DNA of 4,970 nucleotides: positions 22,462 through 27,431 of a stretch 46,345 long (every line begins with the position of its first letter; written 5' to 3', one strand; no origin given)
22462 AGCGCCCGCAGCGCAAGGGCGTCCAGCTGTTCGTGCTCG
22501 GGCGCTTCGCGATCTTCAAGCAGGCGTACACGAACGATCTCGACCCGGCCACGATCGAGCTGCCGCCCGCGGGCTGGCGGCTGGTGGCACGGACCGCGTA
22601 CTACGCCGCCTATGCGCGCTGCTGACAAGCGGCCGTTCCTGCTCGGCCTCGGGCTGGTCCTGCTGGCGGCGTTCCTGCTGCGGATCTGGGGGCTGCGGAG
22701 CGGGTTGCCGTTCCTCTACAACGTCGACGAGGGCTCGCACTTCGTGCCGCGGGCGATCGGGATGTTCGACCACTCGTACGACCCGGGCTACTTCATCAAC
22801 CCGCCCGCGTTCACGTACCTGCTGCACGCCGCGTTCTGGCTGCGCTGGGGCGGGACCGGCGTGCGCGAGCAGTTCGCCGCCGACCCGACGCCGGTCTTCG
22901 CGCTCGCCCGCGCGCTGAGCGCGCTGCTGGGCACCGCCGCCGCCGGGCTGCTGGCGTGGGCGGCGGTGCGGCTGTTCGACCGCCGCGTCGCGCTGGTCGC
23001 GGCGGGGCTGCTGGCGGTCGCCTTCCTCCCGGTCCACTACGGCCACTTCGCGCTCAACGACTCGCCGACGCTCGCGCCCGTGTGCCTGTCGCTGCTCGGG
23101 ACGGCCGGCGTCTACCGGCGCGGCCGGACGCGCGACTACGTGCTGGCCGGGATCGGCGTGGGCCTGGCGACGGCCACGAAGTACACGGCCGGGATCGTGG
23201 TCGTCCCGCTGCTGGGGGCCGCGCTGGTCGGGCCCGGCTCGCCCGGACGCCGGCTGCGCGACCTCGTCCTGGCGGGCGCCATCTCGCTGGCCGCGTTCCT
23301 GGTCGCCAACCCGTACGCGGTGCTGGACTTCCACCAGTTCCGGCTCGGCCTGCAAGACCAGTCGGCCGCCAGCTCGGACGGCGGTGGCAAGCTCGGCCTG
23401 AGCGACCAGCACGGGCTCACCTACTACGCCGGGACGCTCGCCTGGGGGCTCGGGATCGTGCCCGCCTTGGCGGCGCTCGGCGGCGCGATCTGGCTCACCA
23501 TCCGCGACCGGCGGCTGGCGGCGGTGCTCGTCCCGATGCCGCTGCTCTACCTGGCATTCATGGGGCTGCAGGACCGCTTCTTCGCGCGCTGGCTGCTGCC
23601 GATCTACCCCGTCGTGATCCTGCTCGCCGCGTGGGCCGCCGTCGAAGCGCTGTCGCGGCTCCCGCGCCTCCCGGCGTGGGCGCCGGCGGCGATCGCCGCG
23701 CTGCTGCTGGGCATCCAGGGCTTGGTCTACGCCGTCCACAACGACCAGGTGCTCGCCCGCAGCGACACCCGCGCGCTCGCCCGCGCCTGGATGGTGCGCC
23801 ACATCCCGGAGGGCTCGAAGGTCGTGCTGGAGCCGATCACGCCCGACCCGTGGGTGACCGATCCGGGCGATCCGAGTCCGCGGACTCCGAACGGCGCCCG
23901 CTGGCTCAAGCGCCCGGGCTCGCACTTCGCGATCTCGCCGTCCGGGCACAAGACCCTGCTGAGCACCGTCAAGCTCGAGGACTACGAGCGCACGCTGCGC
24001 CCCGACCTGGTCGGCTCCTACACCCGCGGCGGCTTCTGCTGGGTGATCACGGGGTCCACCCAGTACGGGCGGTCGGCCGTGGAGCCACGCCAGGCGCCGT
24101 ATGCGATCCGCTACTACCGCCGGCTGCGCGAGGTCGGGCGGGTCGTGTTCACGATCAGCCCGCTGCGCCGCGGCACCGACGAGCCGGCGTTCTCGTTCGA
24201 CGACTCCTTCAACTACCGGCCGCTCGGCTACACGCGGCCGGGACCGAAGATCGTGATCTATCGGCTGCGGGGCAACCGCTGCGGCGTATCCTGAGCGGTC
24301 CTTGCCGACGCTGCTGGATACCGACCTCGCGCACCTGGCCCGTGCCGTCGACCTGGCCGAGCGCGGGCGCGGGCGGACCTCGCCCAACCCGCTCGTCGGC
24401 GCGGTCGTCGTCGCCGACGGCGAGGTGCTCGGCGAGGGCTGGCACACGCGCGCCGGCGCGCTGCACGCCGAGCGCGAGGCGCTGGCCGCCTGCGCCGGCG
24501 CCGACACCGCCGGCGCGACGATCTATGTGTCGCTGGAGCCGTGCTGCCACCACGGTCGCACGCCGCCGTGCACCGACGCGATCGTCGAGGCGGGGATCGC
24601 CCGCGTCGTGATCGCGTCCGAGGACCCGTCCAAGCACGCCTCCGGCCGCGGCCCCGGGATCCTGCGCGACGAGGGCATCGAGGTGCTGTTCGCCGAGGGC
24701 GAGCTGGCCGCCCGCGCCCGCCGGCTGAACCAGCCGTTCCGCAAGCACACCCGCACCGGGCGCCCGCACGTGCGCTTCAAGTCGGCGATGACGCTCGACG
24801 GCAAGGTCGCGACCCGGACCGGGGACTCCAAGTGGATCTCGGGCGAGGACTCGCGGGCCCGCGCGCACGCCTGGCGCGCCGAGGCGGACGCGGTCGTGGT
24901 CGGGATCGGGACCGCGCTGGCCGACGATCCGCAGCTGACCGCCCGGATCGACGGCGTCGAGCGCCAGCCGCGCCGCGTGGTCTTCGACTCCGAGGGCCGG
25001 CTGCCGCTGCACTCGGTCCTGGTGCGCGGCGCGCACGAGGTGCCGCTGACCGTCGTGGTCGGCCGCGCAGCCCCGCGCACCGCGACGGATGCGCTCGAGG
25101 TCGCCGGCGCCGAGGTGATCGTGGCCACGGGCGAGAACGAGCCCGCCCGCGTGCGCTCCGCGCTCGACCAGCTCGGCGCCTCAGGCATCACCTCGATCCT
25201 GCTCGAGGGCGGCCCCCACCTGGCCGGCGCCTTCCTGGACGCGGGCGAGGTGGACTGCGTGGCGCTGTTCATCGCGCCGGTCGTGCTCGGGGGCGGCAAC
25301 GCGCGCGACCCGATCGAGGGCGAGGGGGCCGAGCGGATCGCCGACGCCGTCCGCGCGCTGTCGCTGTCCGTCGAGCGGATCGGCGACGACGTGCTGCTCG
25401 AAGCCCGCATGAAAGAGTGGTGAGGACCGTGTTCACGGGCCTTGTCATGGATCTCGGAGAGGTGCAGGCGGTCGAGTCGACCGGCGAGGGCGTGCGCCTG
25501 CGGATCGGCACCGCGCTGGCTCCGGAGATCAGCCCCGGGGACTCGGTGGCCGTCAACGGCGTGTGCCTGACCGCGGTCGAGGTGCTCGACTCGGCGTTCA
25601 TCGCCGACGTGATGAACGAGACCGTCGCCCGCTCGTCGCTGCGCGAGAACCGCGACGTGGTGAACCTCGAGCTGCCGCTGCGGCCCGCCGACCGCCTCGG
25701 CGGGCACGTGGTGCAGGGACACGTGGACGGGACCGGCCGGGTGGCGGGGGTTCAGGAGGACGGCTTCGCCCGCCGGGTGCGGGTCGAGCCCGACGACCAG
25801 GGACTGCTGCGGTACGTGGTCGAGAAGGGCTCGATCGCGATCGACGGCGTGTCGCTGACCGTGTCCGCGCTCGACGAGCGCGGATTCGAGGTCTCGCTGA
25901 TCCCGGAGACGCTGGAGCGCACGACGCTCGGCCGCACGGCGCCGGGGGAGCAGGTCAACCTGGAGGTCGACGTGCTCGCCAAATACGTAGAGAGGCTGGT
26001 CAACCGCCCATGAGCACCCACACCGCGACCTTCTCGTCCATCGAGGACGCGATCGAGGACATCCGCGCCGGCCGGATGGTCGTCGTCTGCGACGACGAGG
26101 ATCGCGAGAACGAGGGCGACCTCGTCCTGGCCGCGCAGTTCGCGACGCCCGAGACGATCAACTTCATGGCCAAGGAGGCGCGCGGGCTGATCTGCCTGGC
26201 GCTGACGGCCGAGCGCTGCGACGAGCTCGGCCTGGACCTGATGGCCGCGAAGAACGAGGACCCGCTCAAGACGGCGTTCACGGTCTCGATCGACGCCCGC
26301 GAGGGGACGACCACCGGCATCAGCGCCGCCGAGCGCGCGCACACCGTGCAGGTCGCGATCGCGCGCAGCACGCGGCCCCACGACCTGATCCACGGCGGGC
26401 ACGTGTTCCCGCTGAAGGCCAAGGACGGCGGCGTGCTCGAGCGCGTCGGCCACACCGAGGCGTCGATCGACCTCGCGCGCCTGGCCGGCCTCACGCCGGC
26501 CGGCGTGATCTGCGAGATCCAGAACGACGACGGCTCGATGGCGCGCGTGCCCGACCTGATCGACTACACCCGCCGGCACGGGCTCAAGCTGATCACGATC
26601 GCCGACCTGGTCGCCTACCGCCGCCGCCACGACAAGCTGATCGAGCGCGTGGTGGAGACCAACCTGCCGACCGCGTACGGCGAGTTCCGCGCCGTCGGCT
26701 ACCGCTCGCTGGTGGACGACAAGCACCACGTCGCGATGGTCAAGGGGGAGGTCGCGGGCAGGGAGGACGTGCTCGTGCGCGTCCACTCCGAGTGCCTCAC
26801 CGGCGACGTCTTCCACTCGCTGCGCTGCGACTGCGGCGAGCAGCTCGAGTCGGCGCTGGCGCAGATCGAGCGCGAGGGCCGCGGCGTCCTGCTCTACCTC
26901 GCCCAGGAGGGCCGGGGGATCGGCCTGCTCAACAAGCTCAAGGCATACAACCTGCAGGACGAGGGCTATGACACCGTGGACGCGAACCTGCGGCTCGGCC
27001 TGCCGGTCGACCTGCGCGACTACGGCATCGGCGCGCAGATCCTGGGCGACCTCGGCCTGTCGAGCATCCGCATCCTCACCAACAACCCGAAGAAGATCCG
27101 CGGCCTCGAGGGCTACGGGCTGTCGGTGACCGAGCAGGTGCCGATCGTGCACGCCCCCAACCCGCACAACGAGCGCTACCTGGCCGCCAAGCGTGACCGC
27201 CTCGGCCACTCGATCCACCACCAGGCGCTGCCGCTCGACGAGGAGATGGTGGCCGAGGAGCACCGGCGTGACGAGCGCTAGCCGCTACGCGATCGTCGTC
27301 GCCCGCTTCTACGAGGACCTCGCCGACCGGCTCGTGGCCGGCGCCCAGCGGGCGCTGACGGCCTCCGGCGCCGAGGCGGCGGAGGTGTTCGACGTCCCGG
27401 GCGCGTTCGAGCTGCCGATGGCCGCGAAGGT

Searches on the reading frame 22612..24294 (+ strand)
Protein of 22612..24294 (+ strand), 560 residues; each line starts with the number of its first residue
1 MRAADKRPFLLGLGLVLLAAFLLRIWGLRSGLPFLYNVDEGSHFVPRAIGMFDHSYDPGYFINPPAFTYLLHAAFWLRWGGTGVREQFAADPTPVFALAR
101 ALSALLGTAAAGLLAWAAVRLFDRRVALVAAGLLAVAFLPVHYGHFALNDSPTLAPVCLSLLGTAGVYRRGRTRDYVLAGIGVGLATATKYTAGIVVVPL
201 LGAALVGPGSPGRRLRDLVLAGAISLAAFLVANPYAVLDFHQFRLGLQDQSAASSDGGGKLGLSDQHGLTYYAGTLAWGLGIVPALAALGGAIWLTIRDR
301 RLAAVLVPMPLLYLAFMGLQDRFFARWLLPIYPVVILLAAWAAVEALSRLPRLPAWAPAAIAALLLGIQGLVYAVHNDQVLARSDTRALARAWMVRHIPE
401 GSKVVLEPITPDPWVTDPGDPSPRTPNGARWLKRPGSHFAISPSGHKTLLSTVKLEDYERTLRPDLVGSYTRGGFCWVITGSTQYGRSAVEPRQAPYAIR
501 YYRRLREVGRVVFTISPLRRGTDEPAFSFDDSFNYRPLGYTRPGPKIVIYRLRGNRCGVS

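Call 29: search_protein_families(library=pfam, proteins=[window:22612-24294:+], max_evalue=0.00001)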
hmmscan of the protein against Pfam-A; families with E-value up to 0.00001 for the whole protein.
window:22612-24294:+ (560 aa): 3 families
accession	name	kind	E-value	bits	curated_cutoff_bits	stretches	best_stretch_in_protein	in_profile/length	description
PF13231.12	PMT_2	-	4.2e-14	53.5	26.1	1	100-232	25-154/160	Dolichyl-phosphate-mannose-protein mannosyltransferase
PF02366.24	PMT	-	4.5e-11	43.2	22.7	1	98-205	84-197/245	Dolichyl-phosphate-mannose-protein mannosyltransferase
PF09594.16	GT87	-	3.8e-06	27.3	25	1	96-306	19-223/237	Glycosyltransferase family 87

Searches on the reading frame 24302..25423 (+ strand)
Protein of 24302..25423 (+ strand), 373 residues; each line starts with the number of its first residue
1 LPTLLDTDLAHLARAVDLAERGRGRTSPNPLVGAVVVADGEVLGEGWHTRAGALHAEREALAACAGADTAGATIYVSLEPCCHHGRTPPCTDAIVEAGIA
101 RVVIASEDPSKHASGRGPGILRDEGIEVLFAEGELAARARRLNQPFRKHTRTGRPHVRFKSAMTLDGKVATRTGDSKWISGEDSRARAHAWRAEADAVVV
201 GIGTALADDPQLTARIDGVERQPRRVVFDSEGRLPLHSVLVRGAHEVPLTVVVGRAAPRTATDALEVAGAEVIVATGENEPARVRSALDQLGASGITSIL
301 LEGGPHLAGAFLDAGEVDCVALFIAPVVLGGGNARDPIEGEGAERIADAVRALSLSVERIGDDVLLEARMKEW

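Call 29: search_protein_families(library=pfam, proteins=[window:24302-25423:+], max_evalue=0.00001)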
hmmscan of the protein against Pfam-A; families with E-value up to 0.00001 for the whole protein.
window:24302-25423:+ (373 aa): 3 families
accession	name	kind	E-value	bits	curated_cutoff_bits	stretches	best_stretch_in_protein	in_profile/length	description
PF01872.23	RibD_C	-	1.1e-47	162.9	24.1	1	155-366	1-197/197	RibD C-terminal domain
PF00383.29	dCMP_cyt_deam_1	-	3.9e-18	65.6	25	1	8-105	4-101/102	Cytidine and deoxycytidylate deaminase zinc-binding region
PF14437.12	MafB19-deam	-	5.6e-08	33.2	27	1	32-111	25-106/142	MafB19-like deaminase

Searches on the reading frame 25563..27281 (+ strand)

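Call 29: search_protein_families(library=pfam, proteins=[window:25563-27281:+], max_evalue=0.00001)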
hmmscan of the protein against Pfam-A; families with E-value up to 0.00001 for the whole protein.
window:25563-27281:+ (572 aa): 2 families
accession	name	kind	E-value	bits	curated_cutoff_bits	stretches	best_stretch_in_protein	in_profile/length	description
PF00926.24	DHBP_synthase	-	1.1e-85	286.4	26.4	1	161-352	1-191/191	3,4-dihydroxy-2-butanone 4-phosphate synthase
PF00925.25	GTP_cyclohydro2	-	7.9e-76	253.7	23.3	1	361-527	1-165/165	GTP cyclohydrolase II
